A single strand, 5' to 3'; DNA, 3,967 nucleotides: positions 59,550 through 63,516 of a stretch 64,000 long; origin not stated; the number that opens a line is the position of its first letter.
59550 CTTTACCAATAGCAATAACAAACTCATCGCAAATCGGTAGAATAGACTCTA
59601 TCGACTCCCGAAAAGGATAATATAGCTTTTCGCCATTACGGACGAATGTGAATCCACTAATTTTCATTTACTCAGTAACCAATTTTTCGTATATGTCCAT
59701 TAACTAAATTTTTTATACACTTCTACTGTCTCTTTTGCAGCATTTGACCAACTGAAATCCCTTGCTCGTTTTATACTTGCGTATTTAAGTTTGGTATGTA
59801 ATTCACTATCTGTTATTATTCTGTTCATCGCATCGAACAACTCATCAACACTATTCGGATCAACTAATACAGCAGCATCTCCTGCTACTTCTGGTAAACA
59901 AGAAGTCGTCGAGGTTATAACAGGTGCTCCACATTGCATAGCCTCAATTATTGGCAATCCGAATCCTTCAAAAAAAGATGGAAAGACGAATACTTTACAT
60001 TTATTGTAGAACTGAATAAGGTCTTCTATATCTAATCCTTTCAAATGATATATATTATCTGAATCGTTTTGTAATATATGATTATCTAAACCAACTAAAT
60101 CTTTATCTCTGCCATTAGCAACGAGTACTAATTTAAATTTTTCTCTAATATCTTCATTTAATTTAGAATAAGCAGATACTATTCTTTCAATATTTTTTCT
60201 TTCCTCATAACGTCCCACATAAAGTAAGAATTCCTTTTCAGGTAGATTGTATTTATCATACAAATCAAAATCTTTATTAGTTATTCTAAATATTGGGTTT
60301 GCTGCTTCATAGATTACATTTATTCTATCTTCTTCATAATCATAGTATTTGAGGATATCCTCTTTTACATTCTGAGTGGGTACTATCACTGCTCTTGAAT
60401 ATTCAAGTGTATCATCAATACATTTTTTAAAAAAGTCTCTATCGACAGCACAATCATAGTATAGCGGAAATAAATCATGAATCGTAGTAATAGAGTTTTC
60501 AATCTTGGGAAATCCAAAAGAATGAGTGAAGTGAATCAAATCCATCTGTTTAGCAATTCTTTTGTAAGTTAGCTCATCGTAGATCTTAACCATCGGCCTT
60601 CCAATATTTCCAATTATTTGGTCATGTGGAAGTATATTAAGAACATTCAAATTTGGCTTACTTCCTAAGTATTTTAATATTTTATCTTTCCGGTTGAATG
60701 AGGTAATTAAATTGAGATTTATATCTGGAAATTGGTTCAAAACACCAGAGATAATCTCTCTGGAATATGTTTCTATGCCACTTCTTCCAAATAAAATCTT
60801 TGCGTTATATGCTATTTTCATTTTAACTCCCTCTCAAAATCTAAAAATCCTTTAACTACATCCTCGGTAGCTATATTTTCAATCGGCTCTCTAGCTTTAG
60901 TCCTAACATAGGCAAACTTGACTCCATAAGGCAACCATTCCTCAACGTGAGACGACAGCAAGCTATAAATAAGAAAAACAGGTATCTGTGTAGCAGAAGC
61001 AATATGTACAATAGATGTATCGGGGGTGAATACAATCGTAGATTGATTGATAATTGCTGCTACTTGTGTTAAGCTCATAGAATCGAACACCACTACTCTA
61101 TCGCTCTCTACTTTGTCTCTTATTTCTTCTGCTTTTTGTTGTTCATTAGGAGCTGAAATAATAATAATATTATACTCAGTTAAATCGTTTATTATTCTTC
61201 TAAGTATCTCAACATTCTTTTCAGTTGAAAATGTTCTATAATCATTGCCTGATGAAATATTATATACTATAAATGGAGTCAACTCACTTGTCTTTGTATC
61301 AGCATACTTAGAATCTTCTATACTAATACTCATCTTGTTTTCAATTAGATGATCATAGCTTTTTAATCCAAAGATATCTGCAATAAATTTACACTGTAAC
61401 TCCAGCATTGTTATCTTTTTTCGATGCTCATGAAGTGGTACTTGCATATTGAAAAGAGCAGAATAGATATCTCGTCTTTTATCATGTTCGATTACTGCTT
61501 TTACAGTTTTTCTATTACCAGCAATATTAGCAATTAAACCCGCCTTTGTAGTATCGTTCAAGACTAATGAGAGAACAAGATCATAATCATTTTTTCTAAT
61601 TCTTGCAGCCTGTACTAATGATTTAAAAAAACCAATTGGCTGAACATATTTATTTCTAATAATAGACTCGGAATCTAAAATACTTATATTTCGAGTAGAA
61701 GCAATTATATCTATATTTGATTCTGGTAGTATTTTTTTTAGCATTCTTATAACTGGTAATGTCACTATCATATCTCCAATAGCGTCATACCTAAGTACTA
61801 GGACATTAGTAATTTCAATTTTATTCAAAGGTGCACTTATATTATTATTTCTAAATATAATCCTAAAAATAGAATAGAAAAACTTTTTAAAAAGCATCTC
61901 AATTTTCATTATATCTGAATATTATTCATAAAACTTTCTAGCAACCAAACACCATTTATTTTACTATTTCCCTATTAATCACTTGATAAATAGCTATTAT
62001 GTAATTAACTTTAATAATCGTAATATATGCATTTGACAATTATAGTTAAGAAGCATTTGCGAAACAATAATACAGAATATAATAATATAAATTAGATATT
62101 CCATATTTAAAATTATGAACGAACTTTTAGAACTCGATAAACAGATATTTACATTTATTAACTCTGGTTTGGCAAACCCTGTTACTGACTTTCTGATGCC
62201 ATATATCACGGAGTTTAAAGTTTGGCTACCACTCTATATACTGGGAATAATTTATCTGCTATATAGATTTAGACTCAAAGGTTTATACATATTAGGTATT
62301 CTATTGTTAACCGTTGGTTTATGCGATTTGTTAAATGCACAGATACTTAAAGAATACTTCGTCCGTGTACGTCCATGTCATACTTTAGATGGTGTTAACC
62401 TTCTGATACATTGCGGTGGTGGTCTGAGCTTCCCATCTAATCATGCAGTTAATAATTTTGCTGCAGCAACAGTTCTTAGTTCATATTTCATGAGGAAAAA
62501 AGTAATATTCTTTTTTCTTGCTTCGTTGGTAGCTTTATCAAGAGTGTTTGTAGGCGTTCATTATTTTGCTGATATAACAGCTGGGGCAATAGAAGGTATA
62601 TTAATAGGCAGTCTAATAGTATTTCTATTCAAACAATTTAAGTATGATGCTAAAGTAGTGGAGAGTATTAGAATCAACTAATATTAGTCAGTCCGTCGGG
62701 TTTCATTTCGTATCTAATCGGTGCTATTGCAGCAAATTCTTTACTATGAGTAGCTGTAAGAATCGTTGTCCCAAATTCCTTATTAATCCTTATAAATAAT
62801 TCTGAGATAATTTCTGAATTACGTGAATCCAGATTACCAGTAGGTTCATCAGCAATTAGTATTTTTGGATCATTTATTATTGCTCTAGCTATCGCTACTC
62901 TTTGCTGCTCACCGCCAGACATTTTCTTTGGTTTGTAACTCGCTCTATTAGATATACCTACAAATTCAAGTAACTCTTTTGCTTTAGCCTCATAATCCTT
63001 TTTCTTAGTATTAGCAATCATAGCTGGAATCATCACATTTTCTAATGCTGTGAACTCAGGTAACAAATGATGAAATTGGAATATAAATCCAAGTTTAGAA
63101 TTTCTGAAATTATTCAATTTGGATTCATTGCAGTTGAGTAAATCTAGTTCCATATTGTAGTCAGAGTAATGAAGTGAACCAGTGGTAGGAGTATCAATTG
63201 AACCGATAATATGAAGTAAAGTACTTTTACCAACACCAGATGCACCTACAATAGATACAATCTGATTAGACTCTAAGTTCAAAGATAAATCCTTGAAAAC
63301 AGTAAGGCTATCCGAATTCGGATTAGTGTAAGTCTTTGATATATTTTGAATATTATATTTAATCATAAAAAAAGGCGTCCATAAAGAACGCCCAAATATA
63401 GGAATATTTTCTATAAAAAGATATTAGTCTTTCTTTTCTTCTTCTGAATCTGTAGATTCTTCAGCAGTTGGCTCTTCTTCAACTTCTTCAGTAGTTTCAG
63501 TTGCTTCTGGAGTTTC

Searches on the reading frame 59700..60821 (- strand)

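Call 57: search_protein_families(library=pfam, proteins=[window:59700-60821:-], max_evalue=0.00001)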
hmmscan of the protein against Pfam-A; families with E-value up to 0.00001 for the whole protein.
window:59700-60821:- (373 aa): 5 families
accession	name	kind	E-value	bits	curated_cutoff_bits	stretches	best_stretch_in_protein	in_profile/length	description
PF00534.26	Glycos_transf_1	-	9.6e-34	116.8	26.4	1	193-351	11-171/172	Glycosyl transferases group 1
PF13692.12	Glyco_trans_1_4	-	7.3e-26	91.6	27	1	199-338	4-142/142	Glycosyl transferases group 1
PF20706.3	GT4-conflict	-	5.3e-08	32.7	26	1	195-340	196-359/385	Family 4 Glycosyltransferase in conflict systems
PF13439.12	Glyco_transf_4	-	6.7e-08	33.2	28.5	1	86-172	64-164/170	Glycosyltransferase Family 4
PF13524.12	Glyco_trans_1_2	-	3.1e-06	27.6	25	1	248-363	27-140/144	Glycosyl transferase-like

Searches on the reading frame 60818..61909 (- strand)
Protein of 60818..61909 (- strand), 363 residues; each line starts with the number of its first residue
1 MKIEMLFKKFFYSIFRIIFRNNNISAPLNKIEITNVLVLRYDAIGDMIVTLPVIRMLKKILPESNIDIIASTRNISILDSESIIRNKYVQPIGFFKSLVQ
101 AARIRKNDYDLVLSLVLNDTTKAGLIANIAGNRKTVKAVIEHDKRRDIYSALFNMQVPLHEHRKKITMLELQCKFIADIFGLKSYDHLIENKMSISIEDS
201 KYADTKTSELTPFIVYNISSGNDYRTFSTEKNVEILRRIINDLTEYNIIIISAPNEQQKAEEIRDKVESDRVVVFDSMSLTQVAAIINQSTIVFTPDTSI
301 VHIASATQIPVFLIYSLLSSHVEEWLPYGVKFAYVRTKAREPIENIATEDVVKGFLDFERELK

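Call 57: search_protein_families(library=pfam, proteins=[window:60818-61909:-], max_evalue=0.00001)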
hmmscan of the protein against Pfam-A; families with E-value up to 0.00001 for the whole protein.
window:60818-61909:- (363 aa): 1 family
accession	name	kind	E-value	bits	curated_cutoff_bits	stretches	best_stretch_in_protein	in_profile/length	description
PF01075.23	Glyco_transf_9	-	1.7e-15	57.5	22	1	103-341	7-232/247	Glycosyltransferase family 9 (heptosyltransferase)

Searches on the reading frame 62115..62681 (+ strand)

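Call 57: search_protein_families(library=pfam, proteins=[window:62115-62681:+], max_evalue=0.00001)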
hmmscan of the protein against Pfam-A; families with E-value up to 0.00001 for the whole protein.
window:62115-62681:+ (188 aa): 2 families
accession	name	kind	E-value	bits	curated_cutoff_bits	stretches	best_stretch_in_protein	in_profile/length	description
PF01569.27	PAP2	-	5e-21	75.3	27.2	1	61-173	3-126/130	PAP2 superfamily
PF14378.12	PAP2_3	-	3.4e-08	34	27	1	101-162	122-185/190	PAP2 superfamily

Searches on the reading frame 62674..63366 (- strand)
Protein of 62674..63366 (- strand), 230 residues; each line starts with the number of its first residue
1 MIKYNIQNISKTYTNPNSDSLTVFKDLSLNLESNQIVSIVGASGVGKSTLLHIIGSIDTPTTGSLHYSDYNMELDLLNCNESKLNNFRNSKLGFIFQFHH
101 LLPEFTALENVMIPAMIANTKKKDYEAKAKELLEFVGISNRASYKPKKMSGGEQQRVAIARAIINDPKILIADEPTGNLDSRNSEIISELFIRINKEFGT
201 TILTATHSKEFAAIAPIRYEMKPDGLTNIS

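Call 57: search_protein_families(library=pfam, proteins=[window:62674-63366:-], max_evalue=0.00001)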
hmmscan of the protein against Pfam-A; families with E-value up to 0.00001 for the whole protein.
window:62674-63366:- (230 aa): 1 family
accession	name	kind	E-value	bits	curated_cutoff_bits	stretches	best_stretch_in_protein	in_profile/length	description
PF00005.33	ABC_tran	-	1.2e-32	113.8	25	1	24-176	1-136/137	ABC transporter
